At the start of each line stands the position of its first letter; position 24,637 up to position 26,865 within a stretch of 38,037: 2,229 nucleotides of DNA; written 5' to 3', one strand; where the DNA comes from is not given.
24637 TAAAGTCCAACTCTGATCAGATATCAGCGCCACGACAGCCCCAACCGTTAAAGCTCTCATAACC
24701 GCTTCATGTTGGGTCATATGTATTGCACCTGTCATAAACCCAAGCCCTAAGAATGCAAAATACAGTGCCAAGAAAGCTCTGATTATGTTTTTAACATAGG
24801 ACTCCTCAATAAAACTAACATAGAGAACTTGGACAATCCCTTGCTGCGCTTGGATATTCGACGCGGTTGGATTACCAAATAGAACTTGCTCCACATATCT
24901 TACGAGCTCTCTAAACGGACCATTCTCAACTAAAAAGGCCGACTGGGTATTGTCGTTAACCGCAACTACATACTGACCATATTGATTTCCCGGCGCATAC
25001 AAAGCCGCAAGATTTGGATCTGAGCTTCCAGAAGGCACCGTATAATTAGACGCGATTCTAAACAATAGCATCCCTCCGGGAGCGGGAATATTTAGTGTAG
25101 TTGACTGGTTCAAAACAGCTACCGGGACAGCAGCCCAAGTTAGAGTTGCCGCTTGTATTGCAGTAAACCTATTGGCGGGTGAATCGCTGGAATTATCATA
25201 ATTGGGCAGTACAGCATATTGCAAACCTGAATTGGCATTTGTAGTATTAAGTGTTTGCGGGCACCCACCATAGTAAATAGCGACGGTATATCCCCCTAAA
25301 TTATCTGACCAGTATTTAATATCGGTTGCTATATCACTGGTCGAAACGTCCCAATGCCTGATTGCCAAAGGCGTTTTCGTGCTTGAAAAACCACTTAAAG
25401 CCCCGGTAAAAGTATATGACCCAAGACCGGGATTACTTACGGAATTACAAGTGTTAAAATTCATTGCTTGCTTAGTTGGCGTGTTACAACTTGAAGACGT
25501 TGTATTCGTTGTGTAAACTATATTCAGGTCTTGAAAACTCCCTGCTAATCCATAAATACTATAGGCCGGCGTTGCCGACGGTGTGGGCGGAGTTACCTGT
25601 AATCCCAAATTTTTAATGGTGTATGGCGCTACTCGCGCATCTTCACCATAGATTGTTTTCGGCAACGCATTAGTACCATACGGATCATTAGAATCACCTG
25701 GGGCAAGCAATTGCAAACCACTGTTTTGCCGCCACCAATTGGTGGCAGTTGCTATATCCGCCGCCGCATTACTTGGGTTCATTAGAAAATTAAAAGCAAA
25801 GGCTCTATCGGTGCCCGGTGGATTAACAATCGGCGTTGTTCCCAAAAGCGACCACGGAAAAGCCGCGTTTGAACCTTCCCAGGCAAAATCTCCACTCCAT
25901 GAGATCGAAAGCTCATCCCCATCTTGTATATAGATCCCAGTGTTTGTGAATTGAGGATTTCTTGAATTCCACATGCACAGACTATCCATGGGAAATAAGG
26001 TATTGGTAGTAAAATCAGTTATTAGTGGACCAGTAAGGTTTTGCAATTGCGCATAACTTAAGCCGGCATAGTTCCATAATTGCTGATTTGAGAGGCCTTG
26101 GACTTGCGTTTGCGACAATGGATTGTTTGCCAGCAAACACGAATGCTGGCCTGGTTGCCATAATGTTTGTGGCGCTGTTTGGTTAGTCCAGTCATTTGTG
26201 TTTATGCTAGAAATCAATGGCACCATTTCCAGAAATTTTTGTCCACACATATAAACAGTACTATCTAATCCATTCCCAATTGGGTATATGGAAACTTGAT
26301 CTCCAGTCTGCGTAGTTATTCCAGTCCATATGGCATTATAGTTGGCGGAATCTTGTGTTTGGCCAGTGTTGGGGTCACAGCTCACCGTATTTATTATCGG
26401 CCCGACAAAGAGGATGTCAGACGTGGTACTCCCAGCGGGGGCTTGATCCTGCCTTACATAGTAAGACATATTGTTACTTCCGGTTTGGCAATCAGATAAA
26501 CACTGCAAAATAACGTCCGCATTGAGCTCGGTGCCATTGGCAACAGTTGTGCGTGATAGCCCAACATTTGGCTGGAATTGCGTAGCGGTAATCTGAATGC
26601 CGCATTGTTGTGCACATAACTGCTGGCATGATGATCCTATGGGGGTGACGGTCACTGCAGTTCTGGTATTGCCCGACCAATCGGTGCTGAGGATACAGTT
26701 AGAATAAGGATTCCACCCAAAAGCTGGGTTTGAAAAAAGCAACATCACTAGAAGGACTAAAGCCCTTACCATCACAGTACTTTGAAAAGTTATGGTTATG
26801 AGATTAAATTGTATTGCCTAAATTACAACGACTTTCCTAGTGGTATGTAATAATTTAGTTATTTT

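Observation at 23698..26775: VirB6-like proteins carry huge N-terminal Cys-rich secreted domains (family I: 23698..26775, 12628..15390, and a shorter version in 10346..12631)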

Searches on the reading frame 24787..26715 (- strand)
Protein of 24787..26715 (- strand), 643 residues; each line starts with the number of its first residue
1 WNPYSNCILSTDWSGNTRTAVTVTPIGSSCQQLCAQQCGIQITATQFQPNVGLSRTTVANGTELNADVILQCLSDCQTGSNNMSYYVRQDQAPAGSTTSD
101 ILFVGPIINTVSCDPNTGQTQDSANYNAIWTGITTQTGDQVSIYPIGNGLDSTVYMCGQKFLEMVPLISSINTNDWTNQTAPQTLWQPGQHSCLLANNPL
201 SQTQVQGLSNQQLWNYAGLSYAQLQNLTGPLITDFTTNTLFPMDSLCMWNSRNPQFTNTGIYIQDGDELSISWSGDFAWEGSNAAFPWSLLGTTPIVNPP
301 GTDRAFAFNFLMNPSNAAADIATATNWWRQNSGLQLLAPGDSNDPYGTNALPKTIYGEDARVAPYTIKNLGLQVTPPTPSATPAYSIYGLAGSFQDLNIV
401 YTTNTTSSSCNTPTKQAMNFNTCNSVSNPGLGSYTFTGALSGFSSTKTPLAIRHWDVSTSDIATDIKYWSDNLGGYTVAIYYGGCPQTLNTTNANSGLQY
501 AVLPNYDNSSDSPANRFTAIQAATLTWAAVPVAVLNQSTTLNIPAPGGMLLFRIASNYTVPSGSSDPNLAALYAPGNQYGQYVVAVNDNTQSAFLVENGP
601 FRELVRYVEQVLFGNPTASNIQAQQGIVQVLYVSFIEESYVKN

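Call 10: find_homologous_proteins(query=window:24787-26715:-, max_evalue=0.001)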
Query seq(643 aa) (643 aa): 2 proteins with E <= 0.001 among 8000 candidates.
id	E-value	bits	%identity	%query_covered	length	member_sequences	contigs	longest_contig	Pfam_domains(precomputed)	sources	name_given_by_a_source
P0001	0.0e+0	1461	100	100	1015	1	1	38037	PF04610.20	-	-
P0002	2.2e-115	405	38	100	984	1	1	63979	PF04610.20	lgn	-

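Call 12: find_encoding_contigs(protein=P0002, flank=10000, max_places=4)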
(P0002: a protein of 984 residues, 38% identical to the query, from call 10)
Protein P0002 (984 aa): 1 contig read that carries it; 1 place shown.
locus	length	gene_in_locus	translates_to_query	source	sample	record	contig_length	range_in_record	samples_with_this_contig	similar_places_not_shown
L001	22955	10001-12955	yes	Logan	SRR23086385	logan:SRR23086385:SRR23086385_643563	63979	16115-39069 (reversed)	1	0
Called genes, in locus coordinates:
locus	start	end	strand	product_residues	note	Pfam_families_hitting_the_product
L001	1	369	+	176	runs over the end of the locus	PF01872:RibD_C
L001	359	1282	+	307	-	PF00892:EamA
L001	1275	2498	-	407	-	PF00033:Cytochrome_B, PF13631:Cytochrom_B_N_2, PF00032:Cytochrom_B_C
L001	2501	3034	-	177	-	PF10399:UCR_Fe-S_N, PF00355:Rieske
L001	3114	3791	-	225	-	PF13489:Methyltransf_23 (weak), PF08242:Methyltransf_12 (faint)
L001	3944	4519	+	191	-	-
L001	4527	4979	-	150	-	PF03652:RuvX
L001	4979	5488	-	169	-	PF11233:DUF3035 (weak)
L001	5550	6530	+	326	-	PF00762:Ferrochelatase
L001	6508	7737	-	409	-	PF04932:Wzy_C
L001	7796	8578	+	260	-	PF01256:Carb_kinase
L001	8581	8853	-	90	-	PF01197:Ribosomal_L31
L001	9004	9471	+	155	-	PF00436:SSB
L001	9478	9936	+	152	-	PF00293:NUDIX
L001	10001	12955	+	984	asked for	PF04610:TrbL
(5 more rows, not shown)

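Call 20: search_solved_structures(query=A1, max_evalue=10)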
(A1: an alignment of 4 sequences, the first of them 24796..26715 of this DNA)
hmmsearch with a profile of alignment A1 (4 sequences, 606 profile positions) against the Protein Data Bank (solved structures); distinct sequences matched with E-value up to 10: 3.
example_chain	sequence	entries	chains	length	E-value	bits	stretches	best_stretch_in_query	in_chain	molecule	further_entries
2l4w_A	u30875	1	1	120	0.52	12.2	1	99-149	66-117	Uncharacterized protein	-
6gyb_a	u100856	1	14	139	0.78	11.6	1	99-149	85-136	VirB7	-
4fvg_A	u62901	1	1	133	0.81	11.6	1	493-543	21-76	Stomatin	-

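Call 28: find_related_loci(query=A1, collection=genome_contigs, flank=10000)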
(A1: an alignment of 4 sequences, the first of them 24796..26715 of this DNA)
Query A1 (640 aa) in genome_contigs; peptide patterns used: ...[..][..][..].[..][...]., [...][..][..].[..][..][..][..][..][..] (x = any residue, [..] = any of these).
33 stretches matched a pattern, but none encodes a relative of the query by tblastn (E <= 1e-3).

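Call 30: search_protein_representatives(alignment_id=A2)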
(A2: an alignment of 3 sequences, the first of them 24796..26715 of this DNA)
Query: 3 sequences, 610 profile positions. Proteins with E-value up to 0.001 (for the whole library): 158; up to 1e-10: 125; up to 1e-30: 70. The best 150 are listed.
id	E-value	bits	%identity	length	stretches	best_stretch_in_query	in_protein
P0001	0.0e+00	1076.6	-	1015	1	4-610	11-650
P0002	0.0e+00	1050.7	-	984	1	1-609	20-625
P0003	8.3e-93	328.5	-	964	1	4-606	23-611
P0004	3.7e-90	319.7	-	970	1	5-609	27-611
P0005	2.0e-86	307.4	-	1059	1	4-609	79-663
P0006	1.7e-82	294.4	-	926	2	4-609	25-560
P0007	1.1e-80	288.4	-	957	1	1-607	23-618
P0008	2.7e-79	283.8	-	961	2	366-609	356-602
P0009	5.0e-79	283.0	-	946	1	3-608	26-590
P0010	1.2e-78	281.8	-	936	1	4-610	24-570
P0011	2.9e-77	277.2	-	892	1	4-609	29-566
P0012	4.1e-76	273.3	-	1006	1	4-608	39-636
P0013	5.7e-76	272.9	-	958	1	5-607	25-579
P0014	1.0e-75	272.0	-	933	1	8-606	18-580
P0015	4.3e-75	270.0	-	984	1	5-609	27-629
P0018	7.0e-72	259.4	-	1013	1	5-608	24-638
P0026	1.8e-63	231.6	-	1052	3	6-171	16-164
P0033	2.3e-56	208.1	-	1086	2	5-438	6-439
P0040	2.0e-48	181.9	-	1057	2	404-609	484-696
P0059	2.4e-36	142.0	-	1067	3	376-604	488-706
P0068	2.1e-32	129.0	-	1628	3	368-609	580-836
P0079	3.5e-28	115.0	-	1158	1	5-591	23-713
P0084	1.1e-27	113.3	-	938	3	8-168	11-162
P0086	2.8e-26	108.8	-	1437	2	192-609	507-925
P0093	2.0e-23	99.3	-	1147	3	386-609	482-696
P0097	2.2e-22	95.9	-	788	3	416-609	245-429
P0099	1.4e-21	93.3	-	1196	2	151-609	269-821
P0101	5.0e-21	91.4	-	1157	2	197-609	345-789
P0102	1.2e-20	90.2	-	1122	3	431-610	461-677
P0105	6.0e-18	81.2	-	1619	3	5-183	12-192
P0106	2.8e-17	79.0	-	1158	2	396-609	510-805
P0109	2.9e-16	75.7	-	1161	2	183-479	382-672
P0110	3.6e-16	75.4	-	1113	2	363-608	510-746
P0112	3.1e-14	69.0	-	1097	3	405-554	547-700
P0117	3.8e-13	65.4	-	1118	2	6-481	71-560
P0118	4.8e-13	65.1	-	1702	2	7-264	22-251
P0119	6.7e-13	64.6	-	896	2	366-480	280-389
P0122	7.1e-12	61.2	-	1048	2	128-264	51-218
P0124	3.7e-11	58.8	-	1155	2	185-586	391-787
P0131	1.2e-08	50.5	-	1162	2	175-528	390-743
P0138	1.6e-07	46.8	-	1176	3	379-607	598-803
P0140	2.8e-07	46.0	-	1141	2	194-606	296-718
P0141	3.1e-07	45.9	-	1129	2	177-482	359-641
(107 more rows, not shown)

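Call 47: list_cluster_members(proteins=[P0003, P0026, P0040, P0059, P0068, P0079, P0086, P0099, P0105, P0118])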
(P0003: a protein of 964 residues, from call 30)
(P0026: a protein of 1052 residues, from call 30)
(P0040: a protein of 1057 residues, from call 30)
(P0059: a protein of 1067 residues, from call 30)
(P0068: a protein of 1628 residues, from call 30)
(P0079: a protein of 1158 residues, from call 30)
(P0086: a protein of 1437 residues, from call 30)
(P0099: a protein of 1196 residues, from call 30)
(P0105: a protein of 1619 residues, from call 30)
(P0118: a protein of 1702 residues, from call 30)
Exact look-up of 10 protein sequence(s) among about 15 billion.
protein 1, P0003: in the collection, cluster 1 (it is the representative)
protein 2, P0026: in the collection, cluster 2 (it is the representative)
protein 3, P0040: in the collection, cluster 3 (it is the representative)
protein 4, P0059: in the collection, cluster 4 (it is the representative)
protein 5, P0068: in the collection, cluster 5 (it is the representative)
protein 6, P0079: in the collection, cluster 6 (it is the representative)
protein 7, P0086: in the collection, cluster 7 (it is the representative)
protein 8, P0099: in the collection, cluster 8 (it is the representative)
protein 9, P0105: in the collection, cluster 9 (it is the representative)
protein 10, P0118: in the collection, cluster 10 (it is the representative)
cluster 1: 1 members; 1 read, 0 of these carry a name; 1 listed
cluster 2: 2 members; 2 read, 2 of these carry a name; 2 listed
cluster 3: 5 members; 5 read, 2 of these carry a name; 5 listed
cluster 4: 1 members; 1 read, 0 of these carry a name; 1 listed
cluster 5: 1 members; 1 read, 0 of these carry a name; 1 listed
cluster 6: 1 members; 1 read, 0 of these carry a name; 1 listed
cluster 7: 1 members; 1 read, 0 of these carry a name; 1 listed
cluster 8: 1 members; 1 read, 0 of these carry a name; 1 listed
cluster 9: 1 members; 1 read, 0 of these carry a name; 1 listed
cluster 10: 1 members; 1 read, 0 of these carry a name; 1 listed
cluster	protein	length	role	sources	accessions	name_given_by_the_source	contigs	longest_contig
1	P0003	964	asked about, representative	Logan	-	-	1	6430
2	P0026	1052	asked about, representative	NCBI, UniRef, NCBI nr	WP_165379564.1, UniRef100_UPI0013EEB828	TrbL/VirB6 family protein [Rickettsiales endosymbiont of Peranema trichophorum] | type IV secretion system protein n=1 Tax=Rickettsiales endosymbiont of Peranema ... | type IV secretion system protein [Rickettsiales endosymbiont of Peranema trichophorum]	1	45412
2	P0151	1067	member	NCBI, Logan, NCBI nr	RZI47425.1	type IV secretion system protein [Rickettsiales endosymbiont of Peranema trichophorum]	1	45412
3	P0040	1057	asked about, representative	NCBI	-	-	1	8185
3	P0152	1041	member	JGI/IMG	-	type IV secretory pathway VirB6-like protein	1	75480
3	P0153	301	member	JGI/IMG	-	hypothetical protein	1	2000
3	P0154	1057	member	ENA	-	-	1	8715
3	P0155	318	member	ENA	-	-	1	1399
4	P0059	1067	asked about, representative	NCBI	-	-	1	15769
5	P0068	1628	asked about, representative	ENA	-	-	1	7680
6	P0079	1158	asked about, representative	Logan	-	-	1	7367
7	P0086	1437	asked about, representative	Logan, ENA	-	-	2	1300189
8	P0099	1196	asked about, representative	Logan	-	-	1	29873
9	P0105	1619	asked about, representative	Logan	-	-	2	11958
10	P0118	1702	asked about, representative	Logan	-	-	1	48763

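Call 59: search_protein_families(library=pfam, proteins=[window:24796-26715:-], max_evalue=10)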
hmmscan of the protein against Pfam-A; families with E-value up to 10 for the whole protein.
window:24796-26715:- (640 aa): 1 family
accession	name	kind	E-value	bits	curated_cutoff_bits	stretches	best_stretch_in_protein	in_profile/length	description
PF21519.2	Tailspike_C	-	0.034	14.6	27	1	529-566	6-42/72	Tailspike protein, C-terminal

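Call 69: find_homologous_proteins(query=A4, max_evalue=0.001)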
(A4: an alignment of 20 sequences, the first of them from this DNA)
Query A4 (20 sequences) (640 aa, profile of the alignment): 2 proteins with E <= 0.001 among 8000 candidates.
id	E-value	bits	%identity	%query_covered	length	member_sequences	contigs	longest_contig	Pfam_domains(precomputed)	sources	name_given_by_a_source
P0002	1.7e-177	610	38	99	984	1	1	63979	PF04610.20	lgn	-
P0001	7.4e-169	581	100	100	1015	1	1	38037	PF04610.20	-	-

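Call 70: list_cluster_members(proteins=[P0101, P0106, P0109, P0124, P0131, P0140, P0141, P0138, P0093, P0112])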
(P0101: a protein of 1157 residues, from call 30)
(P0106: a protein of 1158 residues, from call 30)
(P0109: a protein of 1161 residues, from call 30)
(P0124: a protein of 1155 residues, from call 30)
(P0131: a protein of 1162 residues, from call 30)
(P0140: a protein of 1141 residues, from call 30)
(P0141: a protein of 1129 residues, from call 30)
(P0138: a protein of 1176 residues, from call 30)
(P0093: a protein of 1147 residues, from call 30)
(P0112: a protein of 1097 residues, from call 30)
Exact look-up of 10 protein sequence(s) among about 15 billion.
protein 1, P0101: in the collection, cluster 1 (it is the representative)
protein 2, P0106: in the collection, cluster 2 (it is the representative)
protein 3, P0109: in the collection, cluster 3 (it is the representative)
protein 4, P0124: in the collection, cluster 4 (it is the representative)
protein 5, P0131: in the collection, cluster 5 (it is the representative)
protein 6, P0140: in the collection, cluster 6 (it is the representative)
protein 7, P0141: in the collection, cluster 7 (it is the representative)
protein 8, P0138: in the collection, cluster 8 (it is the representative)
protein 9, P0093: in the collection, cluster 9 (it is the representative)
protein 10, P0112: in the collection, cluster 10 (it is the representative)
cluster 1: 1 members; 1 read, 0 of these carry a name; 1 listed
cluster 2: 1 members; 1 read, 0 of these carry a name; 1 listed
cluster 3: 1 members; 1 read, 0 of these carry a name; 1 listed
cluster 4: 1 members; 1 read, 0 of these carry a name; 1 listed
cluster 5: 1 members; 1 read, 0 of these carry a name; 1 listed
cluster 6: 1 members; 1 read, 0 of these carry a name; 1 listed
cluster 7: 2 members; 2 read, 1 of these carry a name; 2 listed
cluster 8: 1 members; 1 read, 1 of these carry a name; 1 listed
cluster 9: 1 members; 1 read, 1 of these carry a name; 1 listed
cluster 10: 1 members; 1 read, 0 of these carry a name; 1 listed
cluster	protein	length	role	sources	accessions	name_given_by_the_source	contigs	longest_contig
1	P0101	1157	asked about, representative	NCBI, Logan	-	-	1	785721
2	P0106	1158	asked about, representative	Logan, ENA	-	-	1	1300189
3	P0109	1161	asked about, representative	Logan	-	-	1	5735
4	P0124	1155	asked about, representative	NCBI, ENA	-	-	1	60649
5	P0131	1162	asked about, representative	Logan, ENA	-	-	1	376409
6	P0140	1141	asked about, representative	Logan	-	-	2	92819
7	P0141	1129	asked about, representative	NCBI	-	-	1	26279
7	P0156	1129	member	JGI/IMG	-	type IV secretory pathway VirB6-like protein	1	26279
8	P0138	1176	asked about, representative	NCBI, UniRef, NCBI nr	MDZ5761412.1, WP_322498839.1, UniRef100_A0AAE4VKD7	TrbL/VirB6 family protein [Lyticum sinuosum] | Type IV secretion system protein VirB6 n=1 Tax=Lyticum sinuosum TaxID=1332059 ... | type IV secretion system protein [Lyticum sinuosum]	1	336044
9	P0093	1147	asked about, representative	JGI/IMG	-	type IV secretory pathway VirB6-like protein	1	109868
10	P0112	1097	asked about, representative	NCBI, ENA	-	-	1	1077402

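Call 73: predict_structure(alignment_id=A4)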
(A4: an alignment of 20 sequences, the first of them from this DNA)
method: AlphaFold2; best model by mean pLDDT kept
length: 640 residues; sequences in the alignment: 20
mean_pLDDT: 76.1   pTM: 0.77
mean pLDDT of the five models: 76.1, 74.5, 73.8, 73.1, 71.2
residues with pLDDT >= 90: 128; 70-90: 333; 50-70: 96; < 50: 83
segments of 3 or more residues with pLDDT < 50: 1-16, 217-238, 282-300, 460-466, 512-515, 593-597, 620-622
pLDDT, mean of each block of 10 residues (from residue 1): 41 53 85 87 73 75 84 88 78 58 78 73 80 85 76 88 89 85 76 73 79 62 41 42 83 87 94 87 47 44 82 86 85 89 61 88 78 70 78 88 92 93 91 93 91 76 54 90 90 81 73 50 78 88 88 84 78 87 84 48 67 65 67 65
secondary structure, 60 per line:
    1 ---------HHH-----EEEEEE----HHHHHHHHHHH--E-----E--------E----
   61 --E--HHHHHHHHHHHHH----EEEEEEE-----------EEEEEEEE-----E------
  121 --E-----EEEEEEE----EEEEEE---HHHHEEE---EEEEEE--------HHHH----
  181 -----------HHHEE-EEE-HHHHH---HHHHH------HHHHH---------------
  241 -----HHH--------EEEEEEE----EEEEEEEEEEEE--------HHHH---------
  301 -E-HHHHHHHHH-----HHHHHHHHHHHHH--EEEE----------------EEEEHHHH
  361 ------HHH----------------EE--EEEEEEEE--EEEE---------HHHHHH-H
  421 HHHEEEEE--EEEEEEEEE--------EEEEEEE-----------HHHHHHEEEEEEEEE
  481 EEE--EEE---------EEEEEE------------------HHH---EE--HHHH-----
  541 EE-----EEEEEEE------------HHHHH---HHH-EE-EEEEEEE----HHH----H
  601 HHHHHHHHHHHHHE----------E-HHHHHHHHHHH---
elements in order: E18-23 H28-38 H66-78 E83-89 E101-108 E129-135 E140-145 H149-152 E153-155 E159-164 H173-176 E198-200 H202-206 H210-214 H221-225 E257-263 E268-279 H288-291 H304-312 H318-330 E333-336 E353-356 H357-360 E390-397 E400-403 H413-418 H420-423 E424-428 E431-439 E448-454 H466-471 E472-483 E486-488 E498-503 H532-535 E548-554 H567-571 E582-588 H600-613 H627-637
